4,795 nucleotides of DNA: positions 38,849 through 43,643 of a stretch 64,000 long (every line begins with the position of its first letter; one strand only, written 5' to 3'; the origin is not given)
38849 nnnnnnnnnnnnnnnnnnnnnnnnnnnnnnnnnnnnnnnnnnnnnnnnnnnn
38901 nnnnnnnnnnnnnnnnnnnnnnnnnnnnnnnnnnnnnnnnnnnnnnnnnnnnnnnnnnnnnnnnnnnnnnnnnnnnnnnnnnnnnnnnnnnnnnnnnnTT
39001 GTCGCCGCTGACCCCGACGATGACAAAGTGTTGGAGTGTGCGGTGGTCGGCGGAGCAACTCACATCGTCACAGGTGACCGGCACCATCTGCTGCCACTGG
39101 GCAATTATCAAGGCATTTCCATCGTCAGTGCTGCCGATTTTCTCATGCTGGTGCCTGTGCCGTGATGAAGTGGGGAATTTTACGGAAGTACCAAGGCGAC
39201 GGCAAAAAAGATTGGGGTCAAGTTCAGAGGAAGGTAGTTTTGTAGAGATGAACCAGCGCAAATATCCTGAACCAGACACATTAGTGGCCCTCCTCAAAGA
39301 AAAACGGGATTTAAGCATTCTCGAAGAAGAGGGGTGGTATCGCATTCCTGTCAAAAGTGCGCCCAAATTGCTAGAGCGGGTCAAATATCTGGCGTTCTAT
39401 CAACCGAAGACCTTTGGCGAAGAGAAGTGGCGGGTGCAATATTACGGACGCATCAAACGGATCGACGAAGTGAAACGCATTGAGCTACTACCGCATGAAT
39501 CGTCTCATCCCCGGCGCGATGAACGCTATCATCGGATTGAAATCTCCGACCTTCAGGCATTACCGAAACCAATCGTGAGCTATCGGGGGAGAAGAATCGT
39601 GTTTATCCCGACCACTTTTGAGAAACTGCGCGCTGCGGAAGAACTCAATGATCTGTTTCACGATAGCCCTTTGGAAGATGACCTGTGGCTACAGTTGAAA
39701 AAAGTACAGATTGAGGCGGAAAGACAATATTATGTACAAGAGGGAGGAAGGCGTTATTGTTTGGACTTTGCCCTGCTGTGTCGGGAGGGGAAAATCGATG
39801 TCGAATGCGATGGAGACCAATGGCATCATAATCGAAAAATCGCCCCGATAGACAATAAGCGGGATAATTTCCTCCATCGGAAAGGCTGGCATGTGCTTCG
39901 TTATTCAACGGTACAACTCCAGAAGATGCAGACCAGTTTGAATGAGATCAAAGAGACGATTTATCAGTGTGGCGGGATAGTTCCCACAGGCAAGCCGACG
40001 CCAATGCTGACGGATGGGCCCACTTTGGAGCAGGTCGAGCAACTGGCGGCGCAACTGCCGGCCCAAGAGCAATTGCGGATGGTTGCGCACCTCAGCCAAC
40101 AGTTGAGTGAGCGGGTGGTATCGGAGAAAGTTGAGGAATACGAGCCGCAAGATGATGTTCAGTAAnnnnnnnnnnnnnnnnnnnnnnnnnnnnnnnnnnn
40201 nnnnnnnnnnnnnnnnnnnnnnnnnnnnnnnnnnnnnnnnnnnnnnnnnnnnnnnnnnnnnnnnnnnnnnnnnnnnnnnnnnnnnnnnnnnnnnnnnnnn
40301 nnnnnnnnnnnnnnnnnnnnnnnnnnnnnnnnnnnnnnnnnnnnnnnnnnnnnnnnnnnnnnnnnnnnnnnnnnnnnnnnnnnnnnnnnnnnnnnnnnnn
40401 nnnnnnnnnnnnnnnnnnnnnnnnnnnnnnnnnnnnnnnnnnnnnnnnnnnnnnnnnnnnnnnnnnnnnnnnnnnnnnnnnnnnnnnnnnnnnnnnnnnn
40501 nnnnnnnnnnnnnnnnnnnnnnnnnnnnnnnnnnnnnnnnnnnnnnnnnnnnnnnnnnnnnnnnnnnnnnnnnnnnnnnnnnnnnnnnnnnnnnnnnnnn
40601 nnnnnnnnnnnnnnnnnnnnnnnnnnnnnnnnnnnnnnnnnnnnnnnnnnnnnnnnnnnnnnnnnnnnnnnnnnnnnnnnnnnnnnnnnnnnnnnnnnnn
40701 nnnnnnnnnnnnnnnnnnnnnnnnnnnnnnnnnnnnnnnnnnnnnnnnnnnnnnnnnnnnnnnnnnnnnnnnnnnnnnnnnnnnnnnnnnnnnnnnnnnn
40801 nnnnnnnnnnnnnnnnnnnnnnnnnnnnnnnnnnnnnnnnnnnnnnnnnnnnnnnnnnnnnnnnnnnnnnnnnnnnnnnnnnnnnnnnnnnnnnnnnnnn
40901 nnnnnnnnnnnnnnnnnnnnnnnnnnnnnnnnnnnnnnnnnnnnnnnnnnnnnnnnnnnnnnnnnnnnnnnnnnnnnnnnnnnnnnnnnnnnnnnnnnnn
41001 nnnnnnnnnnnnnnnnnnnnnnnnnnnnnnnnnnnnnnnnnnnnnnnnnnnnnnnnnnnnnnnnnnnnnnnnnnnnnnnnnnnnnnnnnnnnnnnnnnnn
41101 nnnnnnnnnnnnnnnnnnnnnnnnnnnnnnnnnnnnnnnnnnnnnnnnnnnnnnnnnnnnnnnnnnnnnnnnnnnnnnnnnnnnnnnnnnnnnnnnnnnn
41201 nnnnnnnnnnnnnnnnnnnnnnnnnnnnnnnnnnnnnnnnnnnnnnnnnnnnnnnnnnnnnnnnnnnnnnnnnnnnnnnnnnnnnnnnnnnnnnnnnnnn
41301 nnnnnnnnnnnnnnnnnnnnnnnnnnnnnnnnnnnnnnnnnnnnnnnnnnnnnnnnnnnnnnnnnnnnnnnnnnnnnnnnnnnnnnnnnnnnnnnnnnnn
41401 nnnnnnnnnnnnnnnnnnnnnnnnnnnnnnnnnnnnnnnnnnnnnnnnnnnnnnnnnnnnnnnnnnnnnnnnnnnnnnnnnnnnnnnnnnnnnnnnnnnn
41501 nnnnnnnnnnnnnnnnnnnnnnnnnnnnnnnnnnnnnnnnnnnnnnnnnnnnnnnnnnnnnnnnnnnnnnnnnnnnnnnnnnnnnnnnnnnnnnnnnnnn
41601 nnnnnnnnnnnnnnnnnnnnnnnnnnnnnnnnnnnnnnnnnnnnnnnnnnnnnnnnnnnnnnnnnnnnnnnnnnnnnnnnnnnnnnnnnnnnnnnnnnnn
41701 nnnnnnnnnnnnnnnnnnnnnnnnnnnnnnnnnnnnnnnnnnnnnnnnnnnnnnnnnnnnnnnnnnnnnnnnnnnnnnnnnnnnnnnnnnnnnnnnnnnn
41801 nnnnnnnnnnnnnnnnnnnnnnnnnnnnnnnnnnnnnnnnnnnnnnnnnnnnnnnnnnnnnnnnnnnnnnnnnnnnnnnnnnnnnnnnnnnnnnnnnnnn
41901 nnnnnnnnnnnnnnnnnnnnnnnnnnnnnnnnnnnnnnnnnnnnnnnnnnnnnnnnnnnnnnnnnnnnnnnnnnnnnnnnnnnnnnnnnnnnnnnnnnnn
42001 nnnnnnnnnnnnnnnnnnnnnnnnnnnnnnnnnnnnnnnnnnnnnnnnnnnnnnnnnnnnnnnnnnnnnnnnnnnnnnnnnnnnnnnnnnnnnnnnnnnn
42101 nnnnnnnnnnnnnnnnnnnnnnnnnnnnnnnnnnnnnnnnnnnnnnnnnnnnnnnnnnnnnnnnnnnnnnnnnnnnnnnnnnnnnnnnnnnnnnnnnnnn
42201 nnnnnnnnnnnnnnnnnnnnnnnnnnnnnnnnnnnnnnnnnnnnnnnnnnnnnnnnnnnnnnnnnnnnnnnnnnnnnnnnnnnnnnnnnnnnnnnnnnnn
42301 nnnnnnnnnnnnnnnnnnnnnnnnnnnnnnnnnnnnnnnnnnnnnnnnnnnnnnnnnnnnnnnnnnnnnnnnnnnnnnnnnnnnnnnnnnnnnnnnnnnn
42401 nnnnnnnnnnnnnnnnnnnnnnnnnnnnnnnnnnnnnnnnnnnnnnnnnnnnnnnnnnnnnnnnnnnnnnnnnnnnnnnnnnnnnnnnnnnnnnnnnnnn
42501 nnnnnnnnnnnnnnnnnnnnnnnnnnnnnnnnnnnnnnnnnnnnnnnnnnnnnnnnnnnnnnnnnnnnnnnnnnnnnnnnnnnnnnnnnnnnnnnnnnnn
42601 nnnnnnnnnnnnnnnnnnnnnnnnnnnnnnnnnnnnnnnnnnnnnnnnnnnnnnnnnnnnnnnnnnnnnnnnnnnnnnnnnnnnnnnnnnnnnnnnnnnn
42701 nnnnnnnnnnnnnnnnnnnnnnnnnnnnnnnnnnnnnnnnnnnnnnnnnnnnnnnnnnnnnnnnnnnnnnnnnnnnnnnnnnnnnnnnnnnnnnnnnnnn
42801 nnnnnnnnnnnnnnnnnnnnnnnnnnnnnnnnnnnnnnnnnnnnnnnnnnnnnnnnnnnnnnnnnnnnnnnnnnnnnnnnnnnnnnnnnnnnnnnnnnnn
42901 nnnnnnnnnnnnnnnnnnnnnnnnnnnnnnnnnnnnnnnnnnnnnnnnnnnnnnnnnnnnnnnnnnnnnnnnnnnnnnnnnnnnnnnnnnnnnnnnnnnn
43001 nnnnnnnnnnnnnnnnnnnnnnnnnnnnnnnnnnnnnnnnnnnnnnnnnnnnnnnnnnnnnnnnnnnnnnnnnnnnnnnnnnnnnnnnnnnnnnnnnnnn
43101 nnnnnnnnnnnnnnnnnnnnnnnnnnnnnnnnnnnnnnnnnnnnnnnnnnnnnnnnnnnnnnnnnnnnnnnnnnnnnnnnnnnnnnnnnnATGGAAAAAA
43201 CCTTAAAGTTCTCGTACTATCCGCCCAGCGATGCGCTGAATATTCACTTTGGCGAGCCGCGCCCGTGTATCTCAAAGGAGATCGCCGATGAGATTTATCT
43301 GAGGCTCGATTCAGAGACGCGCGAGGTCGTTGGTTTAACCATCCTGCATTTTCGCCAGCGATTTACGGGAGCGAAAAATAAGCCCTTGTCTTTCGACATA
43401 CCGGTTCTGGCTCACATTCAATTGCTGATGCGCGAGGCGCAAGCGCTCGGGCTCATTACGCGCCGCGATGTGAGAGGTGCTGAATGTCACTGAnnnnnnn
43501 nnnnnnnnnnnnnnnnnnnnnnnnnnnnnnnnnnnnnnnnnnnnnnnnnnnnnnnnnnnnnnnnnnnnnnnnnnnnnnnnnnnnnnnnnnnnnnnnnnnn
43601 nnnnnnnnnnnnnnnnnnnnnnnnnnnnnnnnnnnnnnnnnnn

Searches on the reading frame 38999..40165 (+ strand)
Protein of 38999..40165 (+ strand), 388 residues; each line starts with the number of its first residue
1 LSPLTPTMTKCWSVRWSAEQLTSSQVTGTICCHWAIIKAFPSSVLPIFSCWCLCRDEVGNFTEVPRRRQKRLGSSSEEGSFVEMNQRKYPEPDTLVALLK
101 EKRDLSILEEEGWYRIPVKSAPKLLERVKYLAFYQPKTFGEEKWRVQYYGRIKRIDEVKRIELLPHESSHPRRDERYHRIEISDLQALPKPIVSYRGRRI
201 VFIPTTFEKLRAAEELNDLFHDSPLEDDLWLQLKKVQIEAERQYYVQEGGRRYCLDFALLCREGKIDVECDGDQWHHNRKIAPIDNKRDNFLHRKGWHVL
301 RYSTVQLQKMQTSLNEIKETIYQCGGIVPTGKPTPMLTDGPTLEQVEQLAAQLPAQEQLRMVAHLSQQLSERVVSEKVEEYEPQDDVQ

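Call 21: search_protein_families(library=pfam, proteins=[window:38999-40165:+], max_evalue=0.00001)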
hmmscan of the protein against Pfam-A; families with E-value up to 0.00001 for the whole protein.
window:38999-40165:+ (388 aa): 2 families
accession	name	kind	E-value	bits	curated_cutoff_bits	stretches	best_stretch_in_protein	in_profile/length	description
PF04480.18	DUF559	-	3.6e-10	40.1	20.6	1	225-320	17-107/109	Protein of unknown function (DUF559)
PF18741.7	MTES_1575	-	6.4e-08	33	38.2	1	247-307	19-81/96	REase_MTES_1575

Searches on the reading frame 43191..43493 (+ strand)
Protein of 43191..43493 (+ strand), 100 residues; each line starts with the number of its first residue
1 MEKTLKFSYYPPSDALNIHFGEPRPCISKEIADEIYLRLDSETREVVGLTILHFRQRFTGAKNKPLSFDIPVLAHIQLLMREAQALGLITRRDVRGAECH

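Call 41: search_protein_families(library=pfam, proteins=[window:43191-43493:+], max_evalue=0.001)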
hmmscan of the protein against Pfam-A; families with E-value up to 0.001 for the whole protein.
window:43191-43493:+ (100 aa): 1 family
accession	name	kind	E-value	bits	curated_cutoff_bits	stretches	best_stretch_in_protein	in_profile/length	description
PF10049.14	DUF2283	-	9.1e-07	29.4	23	1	6-54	1-48/49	Protein of unknown function (DUF2283)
